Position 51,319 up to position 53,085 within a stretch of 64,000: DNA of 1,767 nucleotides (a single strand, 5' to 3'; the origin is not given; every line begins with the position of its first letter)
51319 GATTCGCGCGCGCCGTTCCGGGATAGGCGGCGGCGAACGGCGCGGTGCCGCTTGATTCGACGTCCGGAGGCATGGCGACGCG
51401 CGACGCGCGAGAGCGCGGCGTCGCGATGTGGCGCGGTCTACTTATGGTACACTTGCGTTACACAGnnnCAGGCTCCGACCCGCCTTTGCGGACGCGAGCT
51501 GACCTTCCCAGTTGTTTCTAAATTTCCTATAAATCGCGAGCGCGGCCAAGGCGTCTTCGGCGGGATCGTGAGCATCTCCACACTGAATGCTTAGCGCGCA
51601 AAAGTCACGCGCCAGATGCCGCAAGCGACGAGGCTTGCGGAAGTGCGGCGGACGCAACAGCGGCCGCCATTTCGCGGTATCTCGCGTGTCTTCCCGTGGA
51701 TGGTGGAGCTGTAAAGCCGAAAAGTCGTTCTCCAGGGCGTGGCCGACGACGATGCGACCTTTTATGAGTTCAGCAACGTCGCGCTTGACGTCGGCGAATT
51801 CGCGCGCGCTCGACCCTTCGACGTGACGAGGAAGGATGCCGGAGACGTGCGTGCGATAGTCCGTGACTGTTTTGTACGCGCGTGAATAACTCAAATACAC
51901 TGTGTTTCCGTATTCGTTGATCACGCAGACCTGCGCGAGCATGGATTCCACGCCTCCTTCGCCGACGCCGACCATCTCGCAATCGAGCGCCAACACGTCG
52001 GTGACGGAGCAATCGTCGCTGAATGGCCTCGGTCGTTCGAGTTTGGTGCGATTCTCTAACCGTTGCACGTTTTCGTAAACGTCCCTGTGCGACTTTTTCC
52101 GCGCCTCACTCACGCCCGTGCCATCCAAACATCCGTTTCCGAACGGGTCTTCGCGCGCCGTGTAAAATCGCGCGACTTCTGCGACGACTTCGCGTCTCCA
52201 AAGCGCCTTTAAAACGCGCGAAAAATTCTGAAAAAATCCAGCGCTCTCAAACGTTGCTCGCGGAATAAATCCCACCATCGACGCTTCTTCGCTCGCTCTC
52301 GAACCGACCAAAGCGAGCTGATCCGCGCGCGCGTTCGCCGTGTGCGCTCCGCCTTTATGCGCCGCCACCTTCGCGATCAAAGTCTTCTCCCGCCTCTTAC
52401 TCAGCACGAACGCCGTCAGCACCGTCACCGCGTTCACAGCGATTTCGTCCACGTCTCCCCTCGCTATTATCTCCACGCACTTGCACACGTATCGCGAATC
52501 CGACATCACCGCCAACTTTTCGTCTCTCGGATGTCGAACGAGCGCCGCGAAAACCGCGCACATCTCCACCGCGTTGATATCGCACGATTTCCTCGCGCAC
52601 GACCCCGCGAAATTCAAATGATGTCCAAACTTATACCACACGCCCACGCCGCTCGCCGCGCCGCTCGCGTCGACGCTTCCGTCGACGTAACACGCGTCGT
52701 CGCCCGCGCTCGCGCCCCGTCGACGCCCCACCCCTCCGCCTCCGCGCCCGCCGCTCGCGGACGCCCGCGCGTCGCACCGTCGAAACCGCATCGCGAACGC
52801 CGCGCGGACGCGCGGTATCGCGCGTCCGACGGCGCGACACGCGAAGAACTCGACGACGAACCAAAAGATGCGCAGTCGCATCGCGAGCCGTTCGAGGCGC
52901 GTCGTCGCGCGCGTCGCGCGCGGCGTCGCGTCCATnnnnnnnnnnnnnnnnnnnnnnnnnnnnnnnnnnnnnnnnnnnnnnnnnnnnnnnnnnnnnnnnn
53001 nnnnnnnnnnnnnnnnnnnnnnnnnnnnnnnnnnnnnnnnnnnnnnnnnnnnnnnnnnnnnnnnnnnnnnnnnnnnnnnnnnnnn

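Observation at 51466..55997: Neighbourhood of RNA-degradation genes including an RNase H plus REX4 exonuclease fusion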

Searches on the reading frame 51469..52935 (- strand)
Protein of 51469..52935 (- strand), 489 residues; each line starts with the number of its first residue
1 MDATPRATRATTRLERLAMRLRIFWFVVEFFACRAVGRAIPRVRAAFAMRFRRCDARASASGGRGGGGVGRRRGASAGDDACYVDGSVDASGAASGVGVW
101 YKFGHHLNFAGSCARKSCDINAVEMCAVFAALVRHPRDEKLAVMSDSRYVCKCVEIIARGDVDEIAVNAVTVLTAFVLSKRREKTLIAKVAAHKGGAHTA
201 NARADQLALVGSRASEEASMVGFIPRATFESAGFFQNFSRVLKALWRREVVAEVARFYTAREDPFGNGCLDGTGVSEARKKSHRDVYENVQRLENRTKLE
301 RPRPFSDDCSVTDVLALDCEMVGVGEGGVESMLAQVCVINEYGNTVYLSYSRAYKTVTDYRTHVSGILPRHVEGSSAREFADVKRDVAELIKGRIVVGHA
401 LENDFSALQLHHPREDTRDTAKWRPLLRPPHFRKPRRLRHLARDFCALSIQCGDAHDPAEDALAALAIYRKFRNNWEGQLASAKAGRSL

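Call 8: search_protein_families(library=pfam, proteins=[window:51469-52935:-], max_evalue=0.1)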
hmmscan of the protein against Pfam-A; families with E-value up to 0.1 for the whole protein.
window:51469-52935:- (489 aa): 2 families
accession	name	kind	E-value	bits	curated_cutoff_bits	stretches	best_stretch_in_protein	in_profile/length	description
PF00075.30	RNase_H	-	1.2e-14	55.1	25.8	1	82-209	6-137/141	RNase H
PF00929.31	RNase_T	-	7.5e-06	27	24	1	316-469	2-164/164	Exonuclease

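Call 9: find_homologous_proteins(query=window:51469-52935:-, max_evalue=0.001)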
Query window:51469-52935:- (489 aa): 220 proteins with E <= 0.001 among 8000 candidates; the best 120 are listed.
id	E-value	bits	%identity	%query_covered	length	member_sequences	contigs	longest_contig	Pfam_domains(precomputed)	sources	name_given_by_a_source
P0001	0.0e+0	1102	100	100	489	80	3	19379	PF00929.32,PF00075.31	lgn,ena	-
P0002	9.4e-294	992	92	100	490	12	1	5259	PF00929.32,PF00075.31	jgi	-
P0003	1.8e-287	972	88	100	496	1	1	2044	PF00929.32,PF00075.31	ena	-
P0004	4.1e-179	614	59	98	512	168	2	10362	PF00929.32,PF00075.31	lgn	-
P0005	1.6e-177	609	60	99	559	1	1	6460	PF00929.32,PF00075.31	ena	-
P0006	2.4e-164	566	58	96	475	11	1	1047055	PF00929.32,PF00075.31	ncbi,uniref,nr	ncbi:exonuclease-like protein [Ostreococcus tauri]|uniref:RNA exonuclease 4 n=1 Tax=Ostreococcus tau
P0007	3.0e-162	559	57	100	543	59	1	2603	PF00929.32,PF00075.31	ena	-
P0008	9.6e-145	501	53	98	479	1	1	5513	PF00929.32,PF00075.31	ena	-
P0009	1.4e-142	494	50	99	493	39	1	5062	PF00929.32,PF00075.31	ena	-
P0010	5.7e-137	475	56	86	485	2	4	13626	PF00929.32,PF00075.31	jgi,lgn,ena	-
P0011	4.7e-115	403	72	51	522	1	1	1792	PF00929.32,PF22973.3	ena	-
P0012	5.7e-99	350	47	84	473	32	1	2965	PF00929.32,PF00075.31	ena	-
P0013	8.3e-98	346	45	84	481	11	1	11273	PF00929.32,PF00075.31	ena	-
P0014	9.4e-98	346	45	84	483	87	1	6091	PF00929.32,PF00075.31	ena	-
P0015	1.1e-97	346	45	84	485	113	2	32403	PF00929.32,PF00075.31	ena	-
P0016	1.5e-95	339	44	86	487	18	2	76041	PF00929.32,PF00075.31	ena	-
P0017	1.6e-92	329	43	84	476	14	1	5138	PF00929.32,PF00075.31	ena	-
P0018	1.5e-91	326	45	86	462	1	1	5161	PF00929.32,PF00075.31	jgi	jgi:RNA exonuclease 4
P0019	4.8e-90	321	44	88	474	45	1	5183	PF00929.32,PF00075.31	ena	-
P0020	1.5e-66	243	35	84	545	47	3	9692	PF00929.32,PF00075.31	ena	-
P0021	4.6e-64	235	44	64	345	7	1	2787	PF00929.32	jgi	jgi:RNA exonuclease 4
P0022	8.7e-62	228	35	91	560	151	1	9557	PF00929.32,PF00075.31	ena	-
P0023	1.7e-61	227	39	81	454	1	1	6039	PF00929.32,PF00075.31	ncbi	-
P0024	1.9e-61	226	36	82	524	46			PF00929.32,PF00075.31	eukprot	eukprot:scaffold115845_cov58-Phaeocystis_antarctica.AAC.5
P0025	3.2e-59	219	35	84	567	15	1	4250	PF00929.32,PF00075.31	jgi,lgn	jgi:RNA exonuclease 4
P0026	2.5e-58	216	46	38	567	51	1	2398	PF00929.32,PF00075.31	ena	-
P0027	2.8e-58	216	52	36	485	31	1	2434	PF00929.32,PF00075.31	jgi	-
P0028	3.3e-58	216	34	83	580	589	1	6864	PF00929.32,PF00075.31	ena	-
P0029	5.4e-58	215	51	35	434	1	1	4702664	PF00929.32,PF00075.31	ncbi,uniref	ncbi:hypothetical protein AB1Y20_018360 [Prymnesium parvum]|uniref:RNA exonuclease 4 n=1 Tax=Prymnes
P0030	9.4e-58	214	33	84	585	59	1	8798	PF00929.32,PF00075.31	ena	-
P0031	1.1e-57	214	39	81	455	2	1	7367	PF00929.32,PF00075.31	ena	-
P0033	1.3e-53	201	39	35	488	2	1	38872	PF00929.32,PF01612.27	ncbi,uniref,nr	ncbi:unnamed protein product [Rodentolepis nana]|uniref:RNA exonuclease 4 n=1 Tax=Rodentolepis nana 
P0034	2.5e-53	200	35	81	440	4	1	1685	PF00929.32,PF00075.31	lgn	-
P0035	1.0e-51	194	40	60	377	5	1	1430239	PF00075.31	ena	-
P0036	1.1e-51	194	34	81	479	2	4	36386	PF00929.32,PF00075.31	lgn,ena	-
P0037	1.1e-50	191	35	80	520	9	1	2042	PF00929.32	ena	-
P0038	2.3e-50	190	50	36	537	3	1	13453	PF00929.32,PF00075.31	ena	-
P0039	4.0e-49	186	34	81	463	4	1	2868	PF00929.32,PF00075.31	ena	-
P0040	2.7e-46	176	54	35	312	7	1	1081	PF00929.32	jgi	-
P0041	4.5e-46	176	44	48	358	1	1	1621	PF00929.32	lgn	-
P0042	1.9e-45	174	53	35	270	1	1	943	PF00929.32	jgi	-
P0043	2.6e-45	173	51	35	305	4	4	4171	PF00929.32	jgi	jgi:RNA exonuclease 4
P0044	2.2e-44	170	34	79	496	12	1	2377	PF00929.32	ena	-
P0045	1.7e-43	167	53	36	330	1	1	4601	PF00929.32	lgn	-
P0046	4.6e-43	166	46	38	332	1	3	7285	PF00929.32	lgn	-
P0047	7.6e-43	165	30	93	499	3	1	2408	PF00929.32,PF00075.31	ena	-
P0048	8.2e-43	165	49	35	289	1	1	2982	PF00929.32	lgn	-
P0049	9.5e-43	165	50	36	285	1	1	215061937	PF00929.32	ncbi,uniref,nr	ncbi:hypothetical protein LUZ61_013046 [Rhynchospora tenuis]|uniref:RNA exonuclease 4 n=1 Tax=Rhynch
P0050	1.2e-42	164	47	40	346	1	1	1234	PF00929.32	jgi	-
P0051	1.1e-41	161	48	37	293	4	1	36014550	PF00929.32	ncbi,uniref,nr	ncbi:hypothetical protein SETIT_6G129300v2 [Setaria italica]|uniref:RNA exonuclease 4 n=1 Tax=Setari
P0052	3.4e-41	160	49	36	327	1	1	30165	PF00929.32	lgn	-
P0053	4.1e-41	159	50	35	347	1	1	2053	PF00929.32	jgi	jgi:RNA exonuclease 4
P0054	8.1e-41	158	46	38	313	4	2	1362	PF00929.32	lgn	-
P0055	1.1e-40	158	50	34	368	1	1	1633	PF00929.32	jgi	jgi:RNA exonuclease 4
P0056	1.4e-40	158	51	36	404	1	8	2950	PF00929.32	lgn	-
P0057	2.3e-40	157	49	38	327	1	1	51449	PF00929.32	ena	-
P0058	2.9e-40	157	47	36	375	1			PF00929.32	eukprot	eukprot:jgi/Mesvir1/24056/Mv10785-RA.1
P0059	1.9e-39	154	44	40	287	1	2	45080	PF00929.32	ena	-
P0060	3.0e-39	153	48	37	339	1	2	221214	PF00929.32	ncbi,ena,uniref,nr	ncbi:hypothetical protein KFE25_011711 [Diacronema lutheri]|uniref:RNA exonuclease 4 n=1 Tax=Diacron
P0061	3.2e-39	153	46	37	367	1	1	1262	PF00929.32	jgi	jgi:RNA exonuclease 4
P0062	5.3e-39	152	47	36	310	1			PF00929.32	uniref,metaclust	uniref:RNA exonuclease 4 n=1 Tax=Oryza punctata TaxID=4537 RepID=A0A0E0LUF9_ORYPU|metaclust:status=a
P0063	1.1e-38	151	50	34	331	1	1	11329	PF00929.32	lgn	-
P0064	1.7e-38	151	49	35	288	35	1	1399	PF00929.32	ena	-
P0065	2.4e-38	150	48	33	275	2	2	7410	PF00929.32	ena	-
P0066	3.2e-38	150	45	38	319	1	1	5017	PF00929.32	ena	-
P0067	4.3e-38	149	47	33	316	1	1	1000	PF00929.32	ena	-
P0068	4.3e-38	149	45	36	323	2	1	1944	PF00929.32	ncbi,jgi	jgi:RNA exonuclease 4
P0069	9.3e-38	148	49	34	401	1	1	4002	PF00929.32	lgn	-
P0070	1.9e-37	147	44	38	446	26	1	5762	PF00929.32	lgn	-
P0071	1.9e-37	147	43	38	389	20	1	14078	PF00929.32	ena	-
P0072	1.9e-37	147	48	35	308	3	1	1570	PF00929.32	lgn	-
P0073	2.1e-37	147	45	37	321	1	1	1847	PF00929.32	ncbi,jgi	jgi:RNA exonuclease 4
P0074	3.4e-37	146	51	33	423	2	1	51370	PF00929.32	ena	-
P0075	5.0e-37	146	43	38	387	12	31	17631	PF00929.32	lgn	-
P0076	5.1e-37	146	47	35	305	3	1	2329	PF00929.32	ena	-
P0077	6.6e-37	145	45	38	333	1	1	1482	PF00929.32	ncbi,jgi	jgi:RNA exonuclease 4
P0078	9.7e-37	145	46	36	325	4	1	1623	PF00929.32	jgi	-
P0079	1.1e-36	145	41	43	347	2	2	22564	PF00929.32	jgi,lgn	jgi:RNA exonuclease 4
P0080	1.5e-36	144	47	33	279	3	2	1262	PF00929.32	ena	-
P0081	2.0e-36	144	46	34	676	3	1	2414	PF00929.32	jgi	-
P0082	2.2e-36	144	49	35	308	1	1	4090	PF00929.32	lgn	-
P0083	2.5e-36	144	44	37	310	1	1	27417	PF00929.32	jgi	-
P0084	2.5e-36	144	43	39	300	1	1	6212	PF00929.32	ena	-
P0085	2.7e-36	143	43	38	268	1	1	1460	PF00929.32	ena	-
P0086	3.8e-36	143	39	39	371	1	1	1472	PF00929.32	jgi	jgi:RNA exonuclease 4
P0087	4.0e-36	143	33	66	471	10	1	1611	PF00929.32,PF00075.31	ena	-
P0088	6.0e-36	142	48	33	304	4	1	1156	PF00929.32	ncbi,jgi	jgi:RNA exonuclease 4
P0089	1.2e-35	141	42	41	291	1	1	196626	PF00929.32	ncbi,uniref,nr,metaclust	ncbi:hypothetical protein HAZT_HAZT006330 [Hyalella azteca]|uniref:RNA exonuclease 4 n=1 Tax=Hyalell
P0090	2.1e-35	141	43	36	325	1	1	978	PF00929.32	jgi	-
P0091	5.5e-35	139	45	34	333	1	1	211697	PF00929.32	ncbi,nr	ncbi:MAG: 3'-5' exonuclease [Geoglossum umbratile]|nr:MAG: 3'-5' exonuclease [Geoglossum umbratile]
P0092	1.2e-34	138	41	36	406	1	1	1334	PF00929.32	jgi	-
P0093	2.2e-34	137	46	34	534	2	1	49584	PF00929.32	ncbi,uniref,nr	ncbi:hypothetical protein SeLEV6574_g03434 [Synchytrium endobioticum]|uniref:RNA exonuclease 4 n=1 T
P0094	3.4e-34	137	44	34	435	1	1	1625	PF00929.32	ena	-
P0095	4.2e-34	136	46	34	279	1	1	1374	PF00929.32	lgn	-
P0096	6.0e-34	136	42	34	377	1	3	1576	PF00929.32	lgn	-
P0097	6.6e-34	136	42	36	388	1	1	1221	PF00929.32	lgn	-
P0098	7.8e-34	135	43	34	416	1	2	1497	PF00929.32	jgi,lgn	-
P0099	9.4e-34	135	41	36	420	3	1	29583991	PF00929.32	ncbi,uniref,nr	ncbi:RNA exonuclease 4 [Periophthalmus magnuspinnatus]|uniref:RNA exonuclease 4 n=1 Tax=Periophthalm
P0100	1.2e-33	135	40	42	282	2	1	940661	PF00929.32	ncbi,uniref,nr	ncbi:RNA exonuclease 4 [Galendromus occidentalis]|uniref:RNA exonuclease 4 n=1 Tax=Galendromus occid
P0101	1.6e-33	134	40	37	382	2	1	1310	PF00929.32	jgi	-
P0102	1.6e-33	134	44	34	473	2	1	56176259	PF00929.32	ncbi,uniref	ncbi:uncharacterized protein [Procambarus clarkii]|uniref:uncharacterized protein n=1 Tax=Procambaru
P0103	1.8e-33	134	38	44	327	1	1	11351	PF00929.32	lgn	-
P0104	2.8e-33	134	39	38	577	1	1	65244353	PF00929.32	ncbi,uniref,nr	ncbi:hypothetical protein FSP39_001153 [Pinctada imbricata]|uniref:RNA exonuclease 4 n=1 Tax=Pinctad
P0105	3.0e-33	133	38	44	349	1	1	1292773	PF00929.32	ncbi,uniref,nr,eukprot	ncbi:hypothetical protein Poli38472_008354 [Pythium oligandrum]|uniref:RNA exonuclease 4 n=1 Tax=Pyt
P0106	5.3e-33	133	39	40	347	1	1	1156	PF00929.32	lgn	-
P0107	5.5e-33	133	44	33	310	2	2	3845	PF00929.32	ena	-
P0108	5.6e-33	133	47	35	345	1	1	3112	PF00929.32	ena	-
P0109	6.0e-33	132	43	34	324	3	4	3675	PF00929.32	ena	-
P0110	6.2e-33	132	42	35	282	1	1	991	PF00929.32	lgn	-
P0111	6.6e-33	132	43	34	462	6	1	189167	PF00929.32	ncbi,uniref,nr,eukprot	ncbi:RNA exonuclease 4 isoform X1 [Lingula anatina]|uniref:RNA exonuclease 4 n=2 Tax=Lingula anatina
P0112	8.4e-33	132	46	33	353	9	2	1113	PF00929.32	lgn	-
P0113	1.0e-32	132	41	35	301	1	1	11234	PF00929.32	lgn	-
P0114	1.2e-32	131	43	37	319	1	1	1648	PF00929.32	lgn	-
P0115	1.3e-32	131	42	35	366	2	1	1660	PF00929.32,PF01612.27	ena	-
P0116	2.1e-32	131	40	35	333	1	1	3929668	PF00929.32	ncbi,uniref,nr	ncbi:hypothetical protein DSL72_006023 [Monilinia vaccinii-corymbosi]|uniref:RNA exonuclease 4 n=1 T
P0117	2.5e-32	130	46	34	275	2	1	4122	PF00929.32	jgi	jgi:RNA exonuclease 4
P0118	3.7e-32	130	46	35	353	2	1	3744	PF00929.32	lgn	-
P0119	4.1e-32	130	44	36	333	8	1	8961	PF00929.32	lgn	-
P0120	4.1e-32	130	45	35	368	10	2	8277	PF00929.32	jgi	-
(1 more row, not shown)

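Call 12: find_encoding_contigs(protein=P0006, flank=8000, max_places=3)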
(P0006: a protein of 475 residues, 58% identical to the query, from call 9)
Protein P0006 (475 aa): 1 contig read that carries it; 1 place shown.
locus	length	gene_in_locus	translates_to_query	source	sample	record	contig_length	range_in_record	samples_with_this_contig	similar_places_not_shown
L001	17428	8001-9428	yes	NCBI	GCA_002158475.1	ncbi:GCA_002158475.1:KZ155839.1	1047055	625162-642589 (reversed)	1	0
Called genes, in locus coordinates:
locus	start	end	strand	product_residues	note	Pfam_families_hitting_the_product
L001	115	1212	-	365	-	PF00226:DnaJ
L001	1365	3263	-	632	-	PF23023:Anti-Pycsar_Apyc1, PF00753:Lactamase_B, PF13691:Lactamase_B_4, PF12706:Lactamase_B_2 (weak)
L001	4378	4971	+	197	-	-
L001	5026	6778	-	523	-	PF08652:RAI1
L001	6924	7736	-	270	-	PF01138:RNase_PH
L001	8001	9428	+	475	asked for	PF00075:RNase_H, PF00929:RNase_T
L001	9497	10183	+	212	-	-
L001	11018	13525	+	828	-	PF25539:Bestrophin_2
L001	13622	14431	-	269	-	PF00175:NAD_binding_1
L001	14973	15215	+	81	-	PF01192:RNA_pol_Rpb6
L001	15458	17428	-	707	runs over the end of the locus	PF04437:RINT1_TIP1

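Call 13: find_encoding_contigs(protein=P0016, flank=8000, max_places=3)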
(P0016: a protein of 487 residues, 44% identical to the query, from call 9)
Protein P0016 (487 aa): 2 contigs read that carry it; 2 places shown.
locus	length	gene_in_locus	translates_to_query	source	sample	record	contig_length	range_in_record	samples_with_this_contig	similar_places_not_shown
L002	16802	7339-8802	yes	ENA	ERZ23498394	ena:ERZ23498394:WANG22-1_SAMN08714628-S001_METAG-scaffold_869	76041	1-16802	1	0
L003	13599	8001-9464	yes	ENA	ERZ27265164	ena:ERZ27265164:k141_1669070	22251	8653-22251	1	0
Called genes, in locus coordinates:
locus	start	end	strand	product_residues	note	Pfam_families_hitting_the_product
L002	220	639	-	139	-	-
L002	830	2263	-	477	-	-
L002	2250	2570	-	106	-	-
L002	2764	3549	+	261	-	PF00106:adh_short, PF08659:KR, PF13561:adh_short_C2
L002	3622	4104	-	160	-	-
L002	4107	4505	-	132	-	-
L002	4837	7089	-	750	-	-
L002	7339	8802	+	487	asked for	PF00075:RNase_H, PF00929:RNase_T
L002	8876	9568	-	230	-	PF03029:ATP_bind_1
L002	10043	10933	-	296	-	PF08241:Methyltransf_11, PF08242:Methyltransf_12 (weak), PF13649:Methyltransf_25, PF13847:Methyltransf_31 (weak), PF12589:WBS_methylT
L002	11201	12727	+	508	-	PF24782:WD40_MABP1-WDR62_2nd, PF23098:Beta-prop_NOL10_N, PF23342:WDR90_beta-prop_4th, PF23414:Beta-prop_EML_2, PF24105:Beta-prop_CAF1B_HIR1, PF24796:WDR55, PF24814:WD40_Prp19, PF25168:Beta-prop_WDR36-Utp21_2nd, +41 more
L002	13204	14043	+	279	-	PF00810:ER_lumen_recept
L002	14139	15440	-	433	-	PF00383:dCMP_cyt_deam_1, PF08211:dCMP_cyt_deam_2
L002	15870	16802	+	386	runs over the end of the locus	PF10607:CTLH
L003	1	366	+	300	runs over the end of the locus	PF12796:Ank_2 (faint), PF00023:Ank (faint)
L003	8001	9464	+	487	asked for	PF00075:RNase_H, PF00929:RNase_T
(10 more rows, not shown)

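Call 14: find_encoding_contigs(protein=P0010, flank=8000, max_places=2)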
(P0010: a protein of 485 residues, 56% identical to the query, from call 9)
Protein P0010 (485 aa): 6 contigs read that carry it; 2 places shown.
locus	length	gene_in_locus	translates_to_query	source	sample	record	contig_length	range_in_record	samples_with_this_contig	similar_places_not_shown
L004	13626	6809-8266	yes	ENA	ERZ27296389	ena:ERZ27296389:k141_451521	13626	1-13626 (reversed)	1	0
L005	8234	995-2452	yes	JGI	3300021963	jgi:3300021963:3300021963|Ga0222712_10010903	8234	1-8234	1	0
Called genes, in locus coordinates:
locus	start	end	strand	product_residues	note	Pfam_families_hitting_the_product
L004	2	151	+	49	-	?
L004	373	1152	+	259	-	PF00657:Lipase_GDSL, PF13472:Lipase_GDSL_2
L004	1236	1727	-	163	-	PF00903:Glyoxalase, PF13669:Glyoxalase_4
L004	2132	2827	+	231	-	PF01789:PsbP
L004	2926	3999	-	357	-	PF00889:EF_TS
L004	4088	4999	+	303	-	PF08547:CIA30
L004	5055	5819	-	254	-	PF01138:RNase_PH, PF03725:RNase_PH_C (faint)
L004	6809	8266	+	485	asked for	PF00075:RNase_H, PF00929:RNase_T (weak)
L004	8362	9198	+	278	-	PF00175:NAD_binding_1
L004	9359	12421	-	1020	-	PF25539:Bestrophin_2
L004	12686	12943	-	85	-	-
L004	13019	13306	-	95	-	-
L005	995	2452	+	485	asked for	PF00075:RNase_H, PF00929:RNase_T (weak)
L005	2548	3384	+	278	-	PF00175:NAD_binding_1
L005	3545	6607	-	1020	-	PF25539:Bestrophin_2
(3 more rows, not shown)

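Call 15: find_encoding_contigs(protein=P0022, flank=8000, max_places=2)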
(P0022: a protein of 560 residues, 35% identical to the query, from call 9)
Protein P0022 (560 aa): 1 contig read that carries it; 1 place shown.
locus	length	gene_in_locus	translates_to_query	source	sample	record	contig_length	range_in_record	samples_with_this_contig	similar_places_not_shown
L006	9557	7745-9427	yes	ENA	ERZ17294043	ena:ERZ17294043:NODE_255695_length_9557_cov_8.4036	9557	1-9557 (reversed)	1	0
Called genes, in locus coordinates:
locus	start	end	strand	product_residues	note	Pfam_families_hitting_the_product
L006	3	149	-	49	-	?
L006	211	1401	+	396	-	-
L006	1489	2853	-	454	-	PF03171:2OG-FeII_Oxy (weak), PF13640:2OG-FeII_Oxy_3, PF01549:ShK (weak)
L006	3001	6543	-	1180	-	PF13439:Glyco_transf_4, PF13579:Glyco_trans_4_4, PF00534:Glycos_transf_1, PF13692:Glyco_trans_1_4, PF00535:Glycos_transf_2, PF10111:Glyco_tranf_2_2, PF13641:Glyco_tranf_2_3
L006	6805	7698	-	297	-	PF01138:RNase_PH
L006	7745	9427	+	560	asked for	PF00075:RNase_H, PF00929:RNase_T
